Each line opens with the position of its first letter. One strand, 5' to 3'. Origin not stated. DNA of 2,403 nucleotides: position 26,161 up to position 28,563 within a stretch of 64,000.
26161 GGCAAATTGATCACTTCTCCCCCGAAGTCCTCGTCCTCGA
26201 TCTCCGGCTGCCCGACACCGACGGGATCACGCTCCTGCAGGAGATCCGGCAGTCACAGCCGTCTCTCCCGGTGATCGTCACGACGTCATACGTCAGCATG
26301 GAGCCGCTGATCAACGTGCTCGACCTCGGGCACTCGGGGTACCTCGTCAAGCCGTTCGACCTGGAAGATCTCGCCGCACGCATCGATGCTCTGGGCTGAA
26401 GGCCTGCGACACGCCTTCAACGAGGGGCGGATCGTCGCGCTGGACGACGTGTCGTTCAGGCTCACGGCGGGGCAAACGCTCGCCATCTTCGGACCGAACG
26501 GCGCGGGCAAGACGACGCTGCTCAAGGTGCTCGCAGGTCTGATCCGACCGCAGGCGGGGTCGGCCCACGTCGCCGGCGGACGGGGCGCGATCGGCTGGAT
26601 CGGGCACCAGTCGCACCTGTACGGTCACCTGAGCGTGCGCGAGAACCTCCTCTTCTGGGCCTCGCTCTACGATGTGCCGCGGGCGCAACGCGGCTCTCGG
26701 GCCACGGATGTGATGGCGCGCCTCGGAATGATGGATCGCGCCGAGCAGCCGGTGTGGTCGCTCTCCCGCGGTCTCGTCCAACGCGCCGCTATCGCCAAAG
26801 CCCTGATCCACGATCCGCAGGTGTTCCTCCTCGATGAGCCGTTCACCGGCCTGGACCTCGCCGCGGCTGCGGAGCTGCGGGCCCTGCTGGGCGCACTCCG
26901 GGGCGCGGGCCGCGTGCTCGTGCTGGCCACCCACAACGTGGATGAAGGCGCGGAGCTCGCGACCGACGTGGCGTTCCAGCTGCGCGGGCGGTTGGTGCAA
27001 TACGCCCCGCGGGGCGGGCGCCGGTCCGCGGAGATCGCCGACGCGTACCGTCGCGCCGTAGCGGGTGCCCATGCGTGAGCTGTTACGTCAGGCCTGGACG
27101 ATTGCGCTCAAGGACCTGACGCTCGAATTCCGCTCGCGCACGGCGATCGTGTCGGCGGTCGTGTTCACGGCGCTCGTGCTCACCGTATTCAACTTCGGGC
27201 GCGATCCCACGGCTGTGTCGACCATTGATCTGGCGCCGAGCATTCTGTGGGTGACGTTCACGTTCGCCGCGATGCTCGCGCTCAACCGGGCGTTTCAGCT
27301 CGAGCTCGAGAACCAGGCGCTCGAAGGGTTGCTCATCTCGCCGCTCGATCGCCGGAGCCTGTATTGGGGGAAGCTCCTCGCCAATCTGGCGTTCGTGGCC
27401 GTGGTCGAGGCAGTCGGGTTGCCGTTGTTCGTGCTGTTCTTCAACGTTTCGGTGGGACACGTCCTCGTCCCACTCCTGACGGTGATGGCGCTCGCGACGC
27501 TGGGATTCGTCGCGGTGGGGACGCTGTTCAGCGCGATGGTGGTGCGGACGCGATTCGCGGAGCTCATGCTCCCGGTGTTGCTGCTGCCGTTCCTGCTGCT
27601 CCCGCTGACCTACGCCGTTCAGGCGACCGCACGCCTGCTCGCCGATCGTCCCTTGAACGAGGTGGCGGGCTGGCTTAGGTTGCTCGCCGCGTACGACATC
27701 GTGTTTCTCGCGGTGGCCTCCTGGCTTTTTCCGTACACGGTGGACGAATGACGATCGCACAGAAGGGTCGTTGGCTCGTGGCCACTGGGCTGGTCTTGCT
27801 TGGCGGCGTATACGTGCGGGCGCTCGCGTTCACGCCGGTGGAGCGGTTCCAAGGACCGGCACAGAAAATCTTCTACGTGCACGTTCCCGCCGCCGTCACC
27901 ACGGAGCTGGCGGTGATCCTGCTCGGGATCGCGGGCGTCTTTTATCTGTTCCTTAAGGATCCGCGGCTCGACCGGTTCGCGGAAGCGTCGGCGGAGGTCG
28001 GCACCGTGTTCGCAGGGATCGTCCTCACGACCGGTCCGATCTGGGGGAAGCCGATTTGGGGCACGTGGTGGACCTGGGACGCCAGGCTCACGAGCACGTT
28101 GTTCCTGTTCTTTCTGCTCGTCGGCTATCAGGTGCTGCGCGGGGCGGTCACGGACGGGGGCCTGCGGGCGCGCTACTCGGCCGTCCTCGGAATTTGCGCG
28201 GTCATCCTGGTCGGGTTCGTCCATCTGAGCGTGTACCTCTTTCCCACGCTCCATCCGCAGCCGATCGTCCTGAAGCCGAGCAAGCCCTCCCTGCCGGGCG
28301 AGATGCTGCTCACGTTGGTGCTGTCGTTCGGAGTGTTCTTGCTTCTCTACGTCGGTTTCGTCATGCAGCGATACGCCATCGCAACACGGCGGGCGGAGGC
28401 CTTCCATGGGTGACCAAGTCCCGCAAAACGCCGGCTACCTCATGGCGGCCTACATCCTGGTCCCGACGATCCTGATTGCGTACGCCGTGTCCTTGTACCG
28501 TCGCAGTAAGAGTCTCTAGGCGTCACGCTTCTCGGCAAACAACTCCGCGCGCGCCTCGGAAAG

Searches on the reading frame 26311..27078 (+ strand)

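Call 69: search_protein_families(library=pfam, proteins=[window:26311-27078:+], max_evalue=0.00001)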
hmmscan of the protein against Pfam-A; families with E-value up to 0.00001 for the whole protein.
window:26311-27078:+ (255 aa): 2 families
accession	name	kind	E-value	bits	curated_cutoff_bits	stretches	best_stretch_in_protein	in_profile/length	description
PF00005.33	ABC_tran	-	8.4e-30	104.6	25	1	44-178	1-136/137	ABC transporter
PF13304.12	AAA_21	-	4.5e-16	60.2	27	2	140-209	227-299/304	AAA domain, putative AbiEii toxin, Type IV TA system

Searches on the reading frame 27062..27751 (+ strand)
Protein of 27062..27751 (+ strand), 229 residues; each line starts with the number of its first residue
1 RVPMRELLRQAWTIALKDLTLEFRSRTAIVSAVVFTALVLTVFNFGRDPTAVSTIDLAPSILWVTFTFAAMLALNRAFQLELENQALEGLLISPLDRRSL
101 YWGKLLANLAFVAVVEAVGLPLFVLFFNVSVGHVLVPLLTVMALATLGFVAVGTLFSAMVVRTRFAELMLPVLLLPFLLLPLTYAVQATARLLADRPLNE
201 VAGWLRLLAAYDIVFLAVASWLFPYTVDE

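Call 69: search_protein_families(library=pfam, proteins=[window:27062-27751:+], max_evalue=0.00001)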
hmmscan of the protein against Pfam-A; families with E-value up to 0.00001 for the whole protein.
window:27062-27751:+ (229 aa): 4 families
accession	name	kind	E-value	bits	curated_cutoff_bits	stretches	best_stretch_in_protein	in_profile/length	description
PF03379.19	CcmB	-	3.9e-30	105.3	24.9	1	12-226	2-212/215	CcmB protein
PF01061.29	ABC2_membrane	-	6.1e-07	29.6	26.9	1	10-180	2-176/211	ABC-2 type transporter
PF12679.13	ABC2_membrane_2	-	8.3e-07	29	27.2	1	12-196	1-213/283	ABC-2 family transporter protein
PF12698.13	ABC2_membrane_3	-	3.8e-06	26.7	31.6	0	59-178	166-283/347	ABC-2 family transporter protein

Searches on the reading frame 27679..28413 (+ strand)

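Call 70: search_protein_families(library=pfam, proteins=[window:27679-28413:+], max_evalue=0.00001)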
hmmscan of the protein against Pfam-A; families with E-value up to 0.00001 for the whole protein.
window:27679-28413:+ (244 aa): 1 family
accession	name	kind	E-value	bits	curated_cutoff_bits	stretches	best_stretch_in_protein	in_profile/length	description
PF01578.25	Cytochrom_C_asm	-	3e-21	76.5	29.9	1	58-192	65-212/212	Cytochrome C assembly protein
